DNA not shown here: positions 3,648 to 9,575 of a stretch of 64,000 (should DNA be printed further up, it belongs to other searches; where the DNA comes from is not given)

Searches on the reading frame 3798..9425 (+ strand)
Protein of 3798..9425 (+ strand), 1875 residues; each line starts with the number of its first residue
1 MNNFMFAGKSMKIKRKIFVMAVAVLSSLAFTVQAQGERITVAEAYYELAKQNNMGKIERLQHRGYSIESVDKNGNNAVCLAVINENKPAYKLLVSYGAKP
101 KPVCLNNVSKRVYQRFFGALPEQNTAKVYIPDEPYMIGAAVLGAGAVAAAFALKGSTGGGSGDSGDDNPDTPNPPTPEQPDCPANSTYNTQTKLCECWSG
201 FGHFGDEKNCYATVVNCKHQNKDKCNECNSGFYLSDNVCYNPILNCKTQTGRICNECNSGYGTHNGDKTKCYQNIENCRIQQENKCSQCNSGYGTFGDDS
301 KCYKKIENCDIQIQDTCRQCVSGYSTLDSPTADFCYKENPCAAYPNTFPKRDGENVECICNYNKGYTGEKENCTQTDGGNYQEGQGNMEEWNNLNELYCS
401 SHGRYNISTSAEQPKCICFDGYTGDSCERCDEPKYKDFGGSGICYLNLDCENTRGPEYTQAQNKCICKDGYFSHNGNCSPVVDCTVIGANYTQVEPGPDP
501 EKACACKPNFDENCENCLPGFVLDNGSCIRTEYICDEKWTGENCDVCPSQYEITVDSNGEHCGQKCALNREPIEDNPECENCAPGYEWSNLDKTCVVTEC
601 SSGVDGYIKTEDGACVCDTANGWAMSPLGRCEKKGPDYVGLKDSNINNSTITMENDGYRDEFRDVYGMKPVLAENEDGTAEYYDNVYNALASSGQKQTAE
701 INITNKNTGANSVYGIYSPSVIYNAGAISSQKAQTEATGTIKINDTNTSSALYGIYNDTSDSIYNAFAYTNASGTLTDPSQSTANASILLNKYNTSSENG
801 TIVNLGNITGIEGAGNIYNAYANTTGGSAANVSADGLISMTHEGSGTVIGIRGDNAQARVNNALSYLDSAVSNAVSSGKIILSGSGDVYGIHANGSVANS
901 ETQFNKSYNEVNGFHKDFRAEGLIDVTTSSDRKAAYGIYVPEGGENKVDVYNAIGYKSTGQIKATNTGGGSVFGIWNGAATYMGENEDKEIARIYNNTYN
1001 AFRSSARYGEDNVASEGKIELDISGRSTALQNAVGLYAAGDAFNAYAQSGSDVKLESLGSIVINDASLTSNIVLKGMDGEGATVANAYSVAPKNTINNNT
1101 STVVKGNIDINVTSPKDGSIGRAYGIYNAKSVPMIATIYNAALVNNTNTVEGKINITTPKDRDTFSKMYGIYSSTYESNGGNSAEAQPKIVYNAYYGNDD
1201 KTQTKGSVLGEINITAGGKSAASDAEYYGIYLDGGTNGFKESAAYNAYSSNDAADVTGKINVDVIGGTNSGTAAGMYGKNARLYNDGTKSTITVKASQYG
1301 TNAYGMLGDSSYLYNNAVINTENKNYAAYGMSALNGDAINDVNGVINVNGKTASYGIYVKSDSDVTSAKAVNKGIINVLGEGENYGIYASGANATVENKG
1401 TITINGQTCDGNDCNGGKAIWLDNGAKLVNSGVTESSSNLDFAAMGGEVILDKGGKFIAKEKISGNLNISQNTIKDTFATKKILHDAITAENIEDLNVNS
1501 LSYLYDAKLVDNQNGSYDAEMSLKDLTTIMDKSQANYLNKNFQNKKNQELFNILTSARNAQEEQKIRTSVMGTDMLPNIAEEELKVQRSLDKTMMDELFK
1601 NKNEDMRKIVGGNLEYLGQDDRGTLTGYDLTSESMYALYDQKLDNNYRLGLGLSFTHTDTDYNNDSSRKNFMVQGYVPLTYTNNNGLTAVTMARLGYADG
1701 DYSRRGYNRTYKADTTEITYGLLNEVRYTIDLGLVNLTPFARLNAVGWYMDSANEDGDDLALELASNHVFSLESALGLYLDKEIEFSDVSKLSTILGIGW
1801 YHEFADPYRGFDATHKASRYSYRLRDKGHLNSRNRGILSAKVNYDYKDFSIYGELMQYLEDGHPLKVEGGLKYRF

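Call 54: search_protein_families(library=ncbifam, proteins=[window:3798-9425:+], max_evalue=0.01)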
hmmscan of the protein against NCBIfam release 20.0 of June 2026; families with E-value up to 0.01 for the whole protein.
window:3798-9425:+ (1875 aa): 1 family
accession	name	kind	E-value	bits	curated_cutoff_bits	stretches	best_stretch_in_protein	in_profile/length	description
NF052317.1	T9SS_PorD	equivalog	0.002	17.2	170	1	1479-1566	187-276/295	type IX secretion system protein PorD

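Call 92: search_protein_families(library=pfam, proteins=[window:3798-9425:+], max_evalue=0.001)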
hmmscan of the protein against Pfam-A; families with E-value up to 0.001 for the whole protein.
window:3798-9425:+ (1875 aa): 2 families
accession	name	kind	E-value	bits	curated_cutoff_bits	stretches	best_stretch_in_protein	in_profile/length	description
PF03797.25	Autotransporter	-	4.1e-27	96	26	1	1618-1854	11-253/255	Autotransporter beta-domain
PF23106.1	EGF_Teneurin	-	0.00046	20.6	24.3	1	399-428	5-28/30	Teneurin-like EGF domain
